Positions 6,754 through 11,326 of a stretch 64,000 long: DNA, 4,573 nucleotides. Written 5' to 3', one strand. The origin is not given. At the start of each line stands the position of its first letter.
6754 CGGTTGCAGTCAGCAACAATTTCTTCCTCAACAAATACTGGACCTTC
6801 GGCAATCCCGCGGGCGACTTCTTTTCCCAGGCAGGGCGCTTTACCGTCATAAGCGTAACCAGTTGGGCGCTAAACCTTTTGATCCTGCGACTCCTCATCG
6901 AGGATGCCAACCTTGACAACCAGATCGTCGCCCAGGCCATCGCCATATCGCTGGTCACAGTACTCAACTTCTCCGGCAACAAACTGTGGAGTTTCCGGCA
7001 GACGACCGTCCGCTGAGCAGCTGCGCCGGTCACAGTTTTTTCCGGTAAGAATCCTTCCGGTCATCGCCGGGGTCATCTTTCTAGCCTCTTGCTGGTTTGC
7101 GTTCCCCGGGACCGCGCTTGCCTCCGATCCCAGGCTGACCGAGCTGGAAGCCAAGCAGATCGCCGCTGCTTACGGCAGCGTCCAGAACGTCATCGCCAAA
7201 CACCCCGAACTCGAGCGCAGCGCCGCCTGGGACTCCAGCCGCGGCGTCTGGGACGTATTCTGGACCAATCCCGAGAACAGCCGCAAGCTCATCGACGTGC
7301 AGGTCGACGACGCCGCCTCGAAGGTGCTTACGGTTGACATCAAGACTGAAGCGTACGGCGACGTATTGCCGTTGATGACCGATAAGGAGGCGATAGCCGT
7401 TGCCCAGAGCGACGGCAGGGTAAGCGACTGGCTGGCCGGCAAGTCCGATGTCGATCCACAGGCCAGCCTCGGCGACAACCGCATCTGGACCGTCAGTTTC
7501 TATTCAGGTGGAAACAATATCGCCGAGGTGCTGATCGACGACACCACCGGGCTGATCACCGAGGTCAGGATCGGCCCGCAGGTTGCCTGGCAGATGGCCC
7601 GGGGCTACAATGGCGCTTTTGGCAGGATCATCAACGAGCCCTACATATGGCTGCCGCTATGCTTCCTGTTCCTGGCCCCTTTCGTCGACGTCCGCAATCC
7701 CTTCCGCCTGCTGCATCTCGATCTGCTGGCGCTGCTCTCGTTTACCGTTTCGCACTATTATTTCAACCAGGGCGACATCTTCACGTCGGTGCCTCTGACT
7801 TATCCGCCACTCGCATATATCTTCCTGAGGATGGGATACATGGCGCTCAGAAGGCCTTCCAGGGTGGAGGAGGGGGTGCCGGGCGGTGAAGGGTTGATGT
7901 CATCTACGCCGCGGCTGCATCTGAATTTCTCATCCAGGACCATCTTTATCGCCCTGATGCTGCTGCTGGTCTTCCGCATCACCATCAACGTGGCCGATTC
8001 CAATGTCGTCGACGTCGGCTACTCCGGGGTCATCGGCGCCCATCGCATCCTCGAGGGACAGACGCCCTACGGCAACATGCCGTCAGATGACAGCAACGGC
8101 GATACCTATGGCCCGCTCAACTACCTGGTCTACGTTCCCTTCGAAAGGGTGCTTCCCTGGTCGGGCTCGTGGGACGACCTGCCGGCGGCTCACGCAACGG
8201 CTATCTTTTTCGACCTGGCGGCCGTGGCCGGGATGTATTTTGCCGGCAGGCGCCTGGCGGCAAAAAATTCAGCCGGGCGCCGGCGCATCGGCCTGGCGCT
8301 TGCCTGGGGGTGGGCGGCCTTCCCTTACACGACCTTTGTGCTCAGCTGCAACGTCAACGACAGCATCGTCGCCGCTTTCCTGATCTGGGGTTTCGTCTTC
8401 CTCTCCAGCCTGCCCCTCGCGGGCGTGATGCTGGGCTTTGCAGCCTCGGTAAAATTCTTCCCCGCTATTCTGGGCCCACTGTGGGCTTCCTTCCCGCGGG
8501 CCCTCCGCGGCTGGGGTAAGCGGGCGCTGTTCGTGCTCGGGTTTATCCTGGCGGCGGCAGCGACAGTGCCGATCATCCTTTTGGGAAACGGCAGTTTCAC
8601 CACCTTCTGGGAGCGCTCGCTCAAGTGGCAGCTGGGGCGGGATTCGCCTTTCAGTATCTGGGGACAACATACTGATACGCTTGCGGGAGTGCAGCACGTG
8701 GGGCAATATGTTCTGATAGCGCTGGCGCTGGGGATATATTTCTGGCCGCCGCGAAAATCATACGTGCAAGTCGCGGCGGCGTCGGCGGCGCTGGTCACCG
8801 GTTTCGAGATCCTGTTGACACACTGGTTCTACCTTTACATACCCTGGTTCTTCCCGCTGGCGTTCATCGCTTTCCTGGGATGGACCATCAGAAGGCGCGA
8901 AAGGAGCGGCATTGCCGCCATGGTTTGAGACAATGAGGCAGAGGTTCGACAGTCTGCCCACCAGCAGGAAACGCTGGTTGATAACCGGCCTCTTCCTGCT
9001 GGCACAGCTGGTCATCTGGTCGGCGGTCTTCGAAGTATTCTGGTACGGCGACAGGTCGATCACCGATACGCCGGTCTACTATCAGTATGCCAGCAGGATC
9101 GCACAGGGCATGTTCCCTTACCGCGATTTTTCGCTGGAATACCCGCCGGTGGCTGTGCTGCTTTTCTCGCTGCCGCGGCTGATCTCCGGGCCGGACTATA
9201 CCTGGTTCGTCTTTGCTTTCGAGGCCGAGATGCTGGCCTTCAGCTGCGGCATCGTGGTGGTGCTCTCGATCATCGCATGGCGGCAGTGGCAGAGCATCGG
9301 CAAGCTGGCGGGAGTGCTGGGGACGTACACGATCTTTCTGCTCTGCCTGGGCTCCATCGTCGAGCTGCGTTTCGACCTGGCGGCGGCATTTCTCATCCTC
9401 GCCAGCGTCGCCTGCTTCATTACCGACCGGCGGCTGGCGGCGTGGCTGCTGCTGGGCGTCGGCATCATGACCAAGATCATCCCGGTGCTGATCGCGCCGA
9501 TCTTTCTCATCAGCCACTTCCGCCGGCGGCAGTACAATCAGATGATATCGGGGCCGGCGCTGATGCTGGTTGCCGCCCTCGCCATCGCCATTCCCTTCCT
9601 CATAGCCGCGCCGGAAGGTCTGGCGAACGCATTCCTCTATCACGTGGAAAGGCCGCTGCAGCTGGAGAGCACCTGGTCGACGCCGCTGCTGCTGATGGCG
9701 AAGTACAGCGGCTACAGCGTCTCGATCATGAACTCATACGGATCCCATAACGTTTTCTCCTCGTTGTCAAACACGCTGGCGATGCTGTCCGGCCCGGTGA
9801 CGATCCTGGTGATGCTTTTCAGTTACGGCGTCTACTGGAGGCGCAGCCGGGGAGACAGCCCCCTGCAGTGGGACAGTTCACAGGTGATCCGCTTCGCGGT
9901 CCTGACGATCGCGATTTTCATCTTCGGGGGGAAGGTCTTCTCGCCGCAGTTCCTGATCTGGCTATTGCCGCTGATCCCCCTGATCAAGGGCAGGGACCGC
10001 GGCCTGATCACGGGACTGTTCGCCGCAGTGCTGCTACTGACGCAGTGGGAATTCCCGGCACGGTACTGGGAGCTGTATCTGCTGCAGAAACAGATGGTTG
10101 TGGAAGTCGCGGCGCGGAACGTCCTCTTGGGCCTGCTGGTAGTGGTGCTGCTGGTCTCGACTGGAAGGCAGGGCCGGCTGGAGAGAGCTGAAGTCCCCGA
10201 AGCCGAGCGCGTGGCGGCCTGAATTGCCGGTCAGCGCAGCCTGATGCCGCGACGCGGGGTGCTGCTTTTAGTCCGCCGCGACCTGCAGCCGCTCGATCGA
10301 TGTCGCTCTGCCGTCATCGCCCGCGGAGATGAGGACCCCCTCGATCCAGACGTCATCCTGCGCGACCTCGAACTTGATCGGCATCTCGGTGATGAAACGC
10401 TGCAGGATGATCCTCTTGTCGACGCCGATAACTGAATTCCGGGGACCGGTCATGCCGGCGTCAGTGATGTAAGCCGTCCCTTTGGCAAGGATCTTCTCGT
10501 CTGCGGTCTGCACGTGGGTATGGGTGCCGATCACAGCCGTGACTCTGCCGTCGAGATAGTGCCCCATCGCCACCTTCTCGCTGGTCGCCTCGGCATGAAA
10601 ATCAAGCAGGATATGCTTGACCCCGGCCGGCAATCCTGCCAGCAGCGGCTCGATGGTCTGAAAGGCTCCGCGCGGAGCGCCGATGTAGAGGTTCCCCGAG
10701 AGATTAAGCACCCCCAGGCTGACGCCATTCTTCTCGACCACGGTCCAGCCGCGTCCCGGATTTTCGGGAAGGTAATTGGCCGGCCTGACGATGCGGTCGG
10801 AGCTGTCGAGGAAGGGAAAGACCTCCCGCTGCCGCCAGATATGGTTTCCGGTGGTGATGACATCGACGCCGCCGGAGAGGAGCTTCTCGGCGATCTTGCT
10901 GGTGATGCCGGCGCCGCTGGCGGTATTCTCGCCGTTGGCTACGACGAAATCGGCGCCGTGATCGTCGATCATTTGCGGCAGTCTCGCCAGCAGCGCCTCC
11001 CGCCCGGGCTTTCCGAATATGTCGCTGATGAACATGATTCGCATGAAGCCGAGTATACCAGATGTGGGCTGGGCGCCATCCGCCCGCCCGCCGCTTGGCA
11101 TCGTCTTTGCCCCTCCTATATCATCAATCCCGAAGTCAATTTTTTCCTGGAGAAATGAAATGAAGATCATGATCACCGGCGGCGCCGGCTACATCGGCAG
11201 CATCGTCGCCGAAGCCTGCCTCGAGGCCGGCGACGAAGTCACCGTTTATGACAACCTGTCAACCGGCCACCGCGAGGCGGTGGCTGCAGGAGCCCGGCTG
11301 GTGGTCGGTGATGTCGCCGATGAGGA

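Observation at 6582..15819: Cell-envelope glycosylation locus: GtrA, two PepSY/GT87-like polytopic proteins, YmdB, GalE, Wzy_C-TPR fusion, lipoprotein phosphoesterase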

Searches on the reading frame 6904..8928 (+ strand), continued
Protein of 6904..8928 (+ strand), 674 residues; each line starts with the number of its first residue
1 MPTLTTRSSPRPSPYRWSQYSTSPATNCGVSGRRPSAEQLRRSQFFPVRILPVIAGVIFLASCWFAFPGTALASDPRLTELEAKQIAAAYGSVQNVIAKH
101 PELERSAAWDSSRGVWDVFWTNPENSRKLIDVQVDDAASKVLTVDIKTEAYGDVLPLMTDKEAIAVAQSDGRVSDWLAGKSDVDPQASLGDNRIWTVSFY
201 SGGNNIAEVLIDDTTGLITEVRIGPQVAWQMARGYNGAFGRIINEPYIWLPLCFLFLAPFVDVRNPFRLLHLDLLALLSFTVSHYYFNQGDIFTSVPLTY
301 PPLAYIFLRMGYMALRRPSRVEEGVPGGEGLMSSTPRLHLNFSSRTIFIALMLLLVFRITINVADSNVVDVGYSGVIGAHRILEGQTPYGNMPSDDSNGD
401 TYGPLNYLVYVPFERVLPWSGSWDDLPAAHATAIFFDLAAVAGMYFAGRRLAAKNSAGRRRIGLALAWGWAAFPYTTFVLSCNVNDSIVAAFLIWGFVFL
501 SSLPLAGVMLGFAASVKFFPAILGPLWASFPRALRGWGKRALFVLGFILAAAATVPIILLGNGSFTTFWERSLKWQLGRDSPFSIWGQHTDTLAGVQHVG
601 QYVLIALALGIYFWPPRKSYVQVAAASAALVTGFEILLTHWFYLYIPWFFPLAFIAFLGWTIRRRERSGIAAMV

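Call 53: search_solved_structures(query=A2, max_evalue=10, show_alignments=2)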
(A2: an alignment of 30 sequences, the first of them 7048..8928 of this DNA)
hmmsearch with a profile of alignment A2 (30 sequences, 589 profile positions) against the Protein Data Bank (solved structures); distinct sequences matched with E-value up to 10: 5.
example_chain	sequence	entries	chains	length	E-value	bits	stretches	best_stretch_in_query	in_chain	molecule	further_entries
9euf_E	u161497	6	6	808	1.9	10.2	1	29-137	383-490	Peptidase C51 domain-containing protein | ORF56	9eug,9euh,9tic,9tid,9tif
2gu3_A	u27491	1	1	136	2.1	10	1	18-142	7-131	YpmB protein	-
4c47_A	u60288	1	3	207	4.8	8.9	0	192-211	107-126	INNER MEMBRANE LIPOPROTEIN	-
9bht_B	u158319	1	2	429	5.6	8.7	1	43-122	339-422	CiSeptin-6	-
9cc5_A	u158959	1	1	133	6.9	8.4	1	17-133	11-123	Amylin-NHO-22 Binder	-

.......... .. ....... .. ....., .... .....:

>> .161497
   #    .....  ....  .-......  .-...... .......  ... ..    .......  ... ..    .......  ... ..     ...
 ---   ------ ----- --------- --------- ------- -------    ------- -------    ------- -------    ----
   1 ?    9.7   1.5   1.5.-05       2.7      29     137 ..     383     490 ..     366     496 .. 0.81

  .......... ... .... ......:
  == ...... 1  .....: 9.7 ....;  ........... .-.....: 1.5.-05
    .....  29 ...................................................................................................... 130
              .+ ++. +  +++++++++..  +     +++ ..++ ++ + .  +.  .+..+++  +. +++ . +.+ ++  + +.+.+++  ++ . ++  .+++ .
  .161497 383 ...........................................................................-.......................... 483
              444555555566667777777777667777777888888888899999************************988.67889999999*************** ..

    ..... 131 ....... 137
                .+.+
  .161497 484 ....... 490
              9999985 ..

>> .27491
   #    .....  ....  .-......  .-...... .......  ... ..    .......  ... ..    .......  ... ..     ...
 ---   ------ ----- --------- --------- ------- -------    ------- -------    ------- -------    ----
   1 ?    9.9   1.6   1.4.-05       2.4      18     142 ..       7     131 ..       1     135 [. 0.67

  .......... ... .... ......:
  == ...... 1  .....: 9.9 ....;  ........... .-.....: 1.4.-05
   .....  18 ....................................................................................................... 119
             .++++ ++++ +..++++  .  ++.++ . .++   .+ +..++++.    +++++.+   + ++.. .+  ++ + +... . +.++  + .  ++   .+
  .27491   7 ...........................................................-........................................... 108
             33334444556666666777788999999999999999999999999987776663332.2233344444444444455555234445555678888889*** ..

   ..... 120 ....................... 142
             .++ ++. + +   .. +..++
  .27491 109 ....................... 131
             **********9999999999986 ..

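Call 54: fold_search(model_id=the predicted structure, library=pdb)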
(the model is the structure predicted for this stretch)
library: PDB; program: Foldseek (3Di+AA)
matches with E <= 10: 415; with E <= 0.001: 1
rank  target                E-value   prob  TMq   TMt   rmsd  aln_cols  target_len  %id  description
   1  8imx_U                8.6e-04  1.00  0.34  0.48   6.0       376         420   15  Cryo-EM structure of GPI-T with a chimeric GPI-anchored protein (released 2023-08-16)
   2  9dm5                  1.3e-03  1.00  0.34  0.52   6.2       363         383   14  Product-Bound mannosyltransferase PimE (released 2025-06-25)
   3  9dm7_A                2.2e-03  1.00  0.29  0.45   8.2       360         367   13  mannosyltransferase PimE in complex with Fab_E6 (released 2025-06-25)
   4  9ub7_B                8.2e-03  1.00  0.36  0.54   5.2       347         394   13  Structure of glycosylphosphatidylinositol transamidase,state 1 (released 2026-04-08)
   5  1ivv_A                1.2e-02  1.00  0.12  0.12  11.3       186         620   15  Crystal structure of copper amine oxidase from Arthrobacter globiformis: Early intermediate in topaquinone biogenesis (released 2002-08-07)
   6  7bvf_A                2.7e-02  0.80  0.24  0.15  23.8       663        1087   11  Cryo-EM structure of Mycobacterium tuberculosis arabinosyltransferase EmbA-EmbB-AcpM2 in complex with ethambutol (released 2020-04-29)
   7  9a5z_A                4.0e-02  1.00  0.10  0.33  14.8       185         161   19  Integrative model of YPMB-MREC by crosslinking MS and deep learning (released 2024-09-18)
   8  1w4n_A                5.5e-02  0.98  0.12  0.12  11.2       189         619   15  AGAO covalent complex with Tranylcypromine (released 2005-12-08)
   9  3loy_A                7.4e-02  0.94  0.11  0.11  11.1       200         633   10  Crystal structure of a Copper-containing benzylamine oxidase from Hansenula Polymorpha (released 2010-03-16)
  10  5ezm                  1.1e-01  0.98  0.30  0.34   9.4       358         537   16  Crystal Structure of ArnT from Cupriavidus metallidurans in the apo state (released 2016-02-17)
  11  9a2d_C                1.6e-01  0.09  0.09  0.06  47.6       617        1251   10  Modeling of the ciliary Intraflagellar transport-A complex (released 2024-05-10)
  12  2gu3                  1.8e-01  0.97  0.11  0.40  13.1       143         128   15  YpmB protein from Bacillus subtilis (released 2006-05-30)
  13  1ksi_A                2.2e-01  0.92  0.12  0.12  10.8       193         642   11  CRYSTAL STRUCTURE OF A EUKARYOTIC (PEA SEEDLING) COPPER-CONTAINING AMINE OXIDASE AT 2.2A RESOLUTION (released 1997-12-24)
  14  9s6r_A                2.4e-01  0.98  0.31  0.47   6.7       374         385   14  Ternary cryo-EM structure of yeast ALG3 with Dol25-PP-GlcNAc2Man5, Dol25-P-Man, and Fab (released 2026-03-18)
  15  9le0_R                2.5e-01  0.15  0.12  0.17  18.5       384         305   10  Consensus olfactory receptor bmOR6A2 in complex with mini-Golf trimeric protein (released 2026-01-28)
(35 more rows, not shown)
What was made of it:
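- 6904..8928 (+): GT87a: an N-terminal membrane anchor, then two extracytoplasmic PepSY-like modules (about 7141-7341 and 7381-7572), then a GT-C/GT87-like polytopic domain (about 7573-8892). This is the most conserved piece of module A. The start codon is uncertain: ATG 6904 is the only canonical in-frame start. Foldseek matches PIGU, PimE, ALG3, ArnT and YpmB (call 54).
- On PepSY domain (PF03413): Foldseek matches YpmB 9a5z and 2gu3 at E 0.04-0.18 (call 54).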

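Call 71: search_protein_families(library=padloc, proteins=[window:7048-8928:+], max_evalue=0.001)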
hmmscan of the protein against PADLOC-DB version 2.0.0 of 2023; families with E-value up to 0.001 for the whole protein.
window:7048-8928:+ (626 aa): 0 families

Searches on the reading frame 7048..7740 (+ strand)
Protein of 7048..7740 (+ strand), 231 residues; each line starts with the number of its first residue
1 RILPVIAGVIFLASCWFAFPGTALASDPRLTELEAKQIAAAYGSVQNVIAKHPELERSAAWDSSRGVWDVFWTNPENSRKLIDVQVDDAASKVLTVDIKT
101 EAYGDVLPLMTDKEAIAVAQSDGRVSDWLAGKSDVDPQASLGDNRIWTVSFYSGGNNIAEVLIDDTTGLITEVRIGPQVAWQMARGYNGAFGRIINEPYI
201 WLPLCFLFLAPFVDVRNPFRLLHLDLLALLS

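Call 17: search_protein_families(library=pfam, proteins=[window:7048-7740:+], max_evalue=10)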
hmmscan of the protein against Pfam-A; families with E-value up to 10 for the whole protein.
window:7048-7740:+ (231 aa): 3 families
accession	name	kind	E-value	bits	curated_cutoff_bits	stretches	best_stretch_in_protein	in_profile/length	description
PF16244.11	DUF4901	-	0.019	15.5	27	1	51-120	16-86/148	YcdB, YcdC repeated domain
PF03413.25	PepSY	-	0.026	15.3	24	1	113-172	5-58/60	Peptidase propeptide and YPEB domain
PF25591.1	LRV_2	-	0.07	13.6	27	1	23-55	5-37/61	Leucine Rich Repeat Variant domain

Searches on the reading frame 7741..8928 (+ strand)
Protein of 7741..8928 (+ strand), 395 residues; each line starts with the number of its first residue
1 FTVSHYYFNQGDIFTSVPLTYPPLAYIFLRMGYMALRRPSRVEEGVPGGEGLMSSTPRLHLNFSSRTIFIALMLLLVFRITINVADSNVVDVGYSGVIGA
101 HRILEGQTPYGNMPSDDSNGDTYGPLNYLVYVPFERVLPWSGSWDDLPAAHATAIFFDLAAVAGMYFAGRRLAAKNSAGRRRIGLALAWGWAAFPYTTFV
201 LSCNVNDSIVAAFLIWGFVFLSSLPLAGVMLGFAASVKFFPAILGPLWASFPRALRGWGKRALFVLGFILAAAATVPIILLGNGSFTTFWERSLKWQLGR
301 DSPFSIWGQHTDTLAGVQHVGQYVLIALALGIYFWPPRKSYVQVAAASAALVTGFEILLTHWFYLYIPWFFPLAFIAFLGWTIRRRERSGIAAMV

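Call 17: search_protein_families(library=pfam, proteins=[window:7741-8928:+], max_evalue=10)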
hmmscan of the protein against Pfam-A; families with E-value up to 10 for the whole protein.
window:7741-8928:+ (395 aa): 1 family
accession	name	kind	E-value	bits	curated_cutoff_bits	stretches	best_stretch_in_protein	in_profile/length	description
PF09594.16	GT87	-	1.8e-06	28.3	25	1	122-352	2-230/237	Glycosyltransferase family 87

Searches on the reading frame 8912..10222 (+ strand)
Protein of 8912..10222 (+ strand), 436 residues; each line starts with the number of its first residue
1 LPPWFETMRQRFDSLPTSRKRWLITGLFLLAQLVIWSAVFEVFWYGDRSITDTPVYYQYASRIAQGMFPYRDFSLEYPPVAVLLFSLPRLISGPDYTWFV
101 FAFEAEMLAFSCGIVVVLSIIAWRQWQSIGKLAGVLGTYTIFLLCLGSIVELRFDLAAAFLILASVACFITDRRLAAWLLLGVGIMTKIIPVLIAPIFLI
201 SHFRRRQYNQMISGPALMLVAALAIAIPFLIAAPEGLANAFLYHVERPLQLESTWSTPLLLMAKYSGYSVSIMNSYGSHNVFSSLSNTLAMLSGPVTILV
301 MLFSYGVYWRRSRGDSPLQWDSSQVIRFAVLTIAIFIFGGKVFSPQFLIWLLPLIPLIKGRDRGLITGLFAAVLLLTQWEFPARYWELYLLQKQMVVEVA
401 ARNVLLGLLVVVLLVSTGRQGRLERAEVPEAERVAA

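Call 3: search_protein_families(library=pfam, proteins=[window:8912-10222:+], max_evalue=0.01)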
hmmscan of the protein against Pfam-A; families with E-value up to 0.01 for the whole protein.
window:8912-10222:+ (436 aa): 2 families
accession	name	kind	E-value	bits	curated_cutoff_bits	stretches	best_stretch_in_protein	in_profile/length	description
PF09594.16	GT87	-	5.3e-07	30.1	25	1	77-323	3-225/237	Glycosyltransferase family 87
PF05208.19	ALG3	-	0.00022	21.2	23.6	1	146-240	116-213/358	ALG3 protein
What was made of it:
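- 8912..10222 (+): GT87b: a second GT-C/GT87 membrane glycosyltransferase. It overlaps the GT87a stop by 17 nt and has an AAGGAG ribosome-binding site, which suggests translational coupling. GT87 at 30.1 bits against a cut-off of 25, plus a weak ALG3 match (call 3).
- Checked: GT87b, 8912-10222 (+): GT87 at 30.1 bits against a cut-off of 25 (call 3).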

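Call 4: search_protein_families(library=ncbifam, proteins=[window:8912-10222:+], max_evalue=0.01)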
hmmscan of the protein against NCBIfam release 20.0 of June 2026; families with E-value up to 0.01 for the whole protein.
window:8912-10222:+ (436 aa): 0 families

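Call 20: search_solved_structures(query=window:8912-10222:+, max_evalue=1)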
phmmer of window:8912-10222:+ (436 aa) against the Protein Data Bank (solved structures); distinct sequences matched with E-value up to 1: 0.

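Call 71: search_protein_families(library=padloc, proteins=[window:8912-10222:+], max_evalue=0.001)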
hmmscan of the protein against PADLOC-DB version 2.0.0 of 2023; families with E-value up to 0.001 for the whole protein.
window:8912-10222:+ (436 aa): 0 families

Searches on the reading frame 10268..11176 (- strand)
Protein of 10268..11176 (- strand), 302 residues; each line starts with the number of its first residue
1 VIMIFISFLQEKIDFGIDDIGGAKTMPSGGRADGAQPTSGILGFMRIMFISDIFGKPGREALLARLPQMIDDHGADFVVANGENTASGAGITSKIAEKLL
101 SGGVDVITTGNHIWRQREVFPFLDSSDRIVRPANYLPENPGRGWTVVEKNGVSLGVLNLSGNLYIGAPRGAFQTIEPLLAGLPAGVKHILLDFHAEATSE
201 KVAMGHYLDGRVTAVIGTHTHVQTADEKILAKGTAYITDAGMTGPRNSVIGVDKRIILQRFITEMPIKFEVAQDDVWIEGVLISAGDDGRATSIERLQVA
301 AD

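Call 3: search_protein_families(library=pfam, proteins=[window:10268-11176:-], max_evalue=0.01)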
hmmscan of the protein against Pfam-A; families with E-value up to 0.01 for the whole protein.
window:10268-11176:- (302 aa): 2 families
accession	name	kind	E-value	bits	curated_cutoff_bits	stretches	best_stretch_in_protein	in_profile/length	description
PF13277.11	YmdB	-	3e-99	331.8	27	1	48-297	1-253/253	YmdB-like protein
PF00149.33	Metallophos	-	1e-09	39.6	21.5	1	45-222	1-190/191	Calcineurin-like phosphoesterase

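Call 4: search_protein_families(library=ncbifam, proteins=[window:10268-11176:-], max_evalue=0.01)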
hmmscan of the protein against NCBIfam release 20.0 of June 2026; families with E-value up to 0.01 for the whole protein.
window:10268-11176:- (302 aa): 1 family
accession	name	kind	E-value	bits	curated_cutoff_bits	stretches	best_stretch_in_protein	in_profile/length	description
TIGR00282.1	TIGR00282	hypoth_equivalog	2.6e-80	269.6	254.15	1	45-300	1-259/266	TIGR00282 family metallophosphoesterase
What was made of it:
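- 10268..11044 (-): ymdB: a TIGR00282-family cytoplasmic metallophosphoesterase, convergent with GT87b. It is a conserved neighbour, not an operon member, and is probably housekeeping. PF13277 E 3e-99; TIGR00282 at 269.6 bits against 254 (calls 3, 4).
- Checked: YmdB, 10268-11044, on the MINUS strand: PF13277 E 3e-99, and TIGR00282 above its cut-off (calls 3, 4).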
